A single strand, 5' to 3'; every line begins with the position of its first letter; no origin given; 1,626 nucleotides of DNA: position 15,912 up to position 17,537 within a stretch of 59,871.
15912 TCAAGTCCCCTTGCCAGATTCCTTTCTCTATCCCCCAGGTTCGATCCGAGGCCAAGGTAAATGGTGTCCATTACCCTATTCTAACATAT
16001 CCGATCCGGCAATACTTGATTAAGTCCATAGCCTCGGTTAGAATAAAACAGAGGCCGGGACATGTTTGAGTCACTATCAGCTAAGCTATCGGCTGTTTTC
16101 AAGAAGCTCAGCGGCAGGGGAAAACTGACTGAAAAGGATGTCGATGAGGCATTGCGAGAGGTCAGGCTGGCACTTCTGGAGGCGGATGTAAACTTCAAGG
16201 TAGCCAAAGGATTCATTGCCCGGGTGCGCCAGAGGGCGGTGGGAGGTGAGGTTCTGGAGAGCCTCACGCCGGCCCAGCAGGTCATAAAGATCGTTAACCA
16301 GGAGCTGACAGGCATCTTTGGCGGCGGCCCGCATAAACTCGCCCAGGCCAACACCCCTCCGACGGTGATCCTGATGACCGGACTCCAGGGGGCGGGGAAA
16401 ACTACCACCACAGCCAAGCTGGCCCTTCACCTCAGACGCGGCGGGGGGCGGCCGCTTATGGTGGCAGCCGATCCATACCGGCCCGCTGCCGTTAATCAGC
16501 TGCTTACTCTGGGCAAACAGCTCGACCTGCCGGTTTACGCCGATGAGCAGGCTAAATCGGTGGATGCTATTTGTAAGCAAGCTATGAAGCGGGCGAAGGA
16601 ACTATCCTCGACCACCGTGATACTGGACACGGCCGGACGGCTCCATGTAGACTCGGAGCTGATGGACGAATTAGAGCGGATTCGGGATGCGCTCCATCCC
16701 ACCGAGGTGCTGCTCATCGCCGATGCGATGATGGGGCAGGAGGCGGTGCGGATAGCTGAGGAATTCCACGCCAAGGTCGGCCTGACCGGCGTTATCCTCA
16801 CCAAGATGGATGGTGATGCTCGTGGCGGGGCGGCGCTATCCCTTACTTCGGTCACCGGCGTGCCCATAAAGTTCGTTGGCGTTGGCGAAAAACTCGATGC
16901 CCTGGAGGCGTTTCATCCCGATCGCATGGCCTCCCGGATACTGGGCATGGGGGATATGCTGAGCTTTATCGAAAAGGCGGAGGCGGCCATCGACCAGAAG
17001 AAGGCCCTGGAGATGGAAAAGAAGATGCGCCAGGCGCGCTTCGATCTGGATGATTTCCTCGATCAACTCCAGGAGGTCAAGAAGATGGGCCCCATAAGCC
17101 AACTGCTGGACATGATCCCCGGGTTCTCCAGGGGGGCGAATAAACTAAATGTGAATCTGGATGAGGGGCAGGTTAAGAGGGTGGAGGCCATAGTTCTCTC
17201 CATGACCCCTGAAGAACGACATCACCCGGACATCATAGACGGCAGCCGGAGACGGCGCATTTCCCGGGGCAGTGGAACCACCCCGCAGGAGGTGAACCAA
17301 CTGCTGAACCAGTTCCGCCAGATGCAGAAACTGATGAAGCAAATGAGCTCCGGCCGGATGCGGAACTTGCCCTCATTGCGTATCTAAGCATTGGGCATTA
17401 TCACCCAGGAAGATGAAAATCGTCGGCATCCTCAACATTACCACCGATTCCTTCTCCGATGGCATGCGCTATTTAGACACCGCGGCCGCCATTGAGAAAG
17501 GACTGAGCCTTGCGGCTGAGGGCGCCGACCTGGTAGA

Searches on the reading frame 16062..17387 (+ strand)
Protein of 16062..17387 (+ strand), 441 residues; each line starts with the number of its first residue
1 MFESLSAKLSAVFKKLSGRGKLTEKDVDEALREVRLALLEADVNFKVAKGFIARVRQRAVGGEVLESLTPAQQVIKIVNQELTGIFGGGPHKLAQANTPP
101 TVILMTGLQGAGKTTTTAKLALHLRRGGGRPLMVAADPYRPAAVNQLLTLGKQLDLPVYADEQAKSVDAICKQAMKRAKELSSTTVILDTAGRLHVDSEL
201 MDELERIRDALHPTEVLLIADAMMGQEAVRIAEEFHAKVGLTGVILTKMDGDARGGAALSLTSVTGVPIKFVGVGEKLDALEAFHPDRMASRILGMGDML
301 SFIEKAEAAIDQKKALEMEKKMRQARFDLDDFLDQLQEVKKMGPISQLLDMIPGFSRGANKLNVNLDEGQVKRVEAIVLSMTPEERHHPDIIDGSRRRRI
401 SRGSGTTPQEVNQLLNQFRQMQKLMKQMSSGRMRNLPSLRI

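Call 92: search_protein_families(library=pfam, proteins=[window:16062-17387:+], max_evalue=0.00001)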
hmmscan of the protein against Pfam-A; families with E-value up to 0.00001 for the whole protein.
window:16062-17387:+ (441 aa): 4 families
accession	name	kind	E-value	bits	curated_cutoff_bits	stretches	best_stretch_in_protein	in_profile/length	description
PF00448.28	SRP54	-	2.2e-71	240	22.7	1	100-295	1-196/196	SRP54-type protein, GTPase domain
PF02978.25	SRP_SPB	-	2.8e-36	124.2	27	1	326-425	1-91/91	Signal peptide binding domain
PF02881.24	SRP54_N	-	1e-24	86.9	22.4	1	5-82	1-75/75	SRP54-type protein, helical bundle domain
PF13401.12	AAA_22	-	7.1e-06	26.8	27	0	101-219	6-121/130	AAA domain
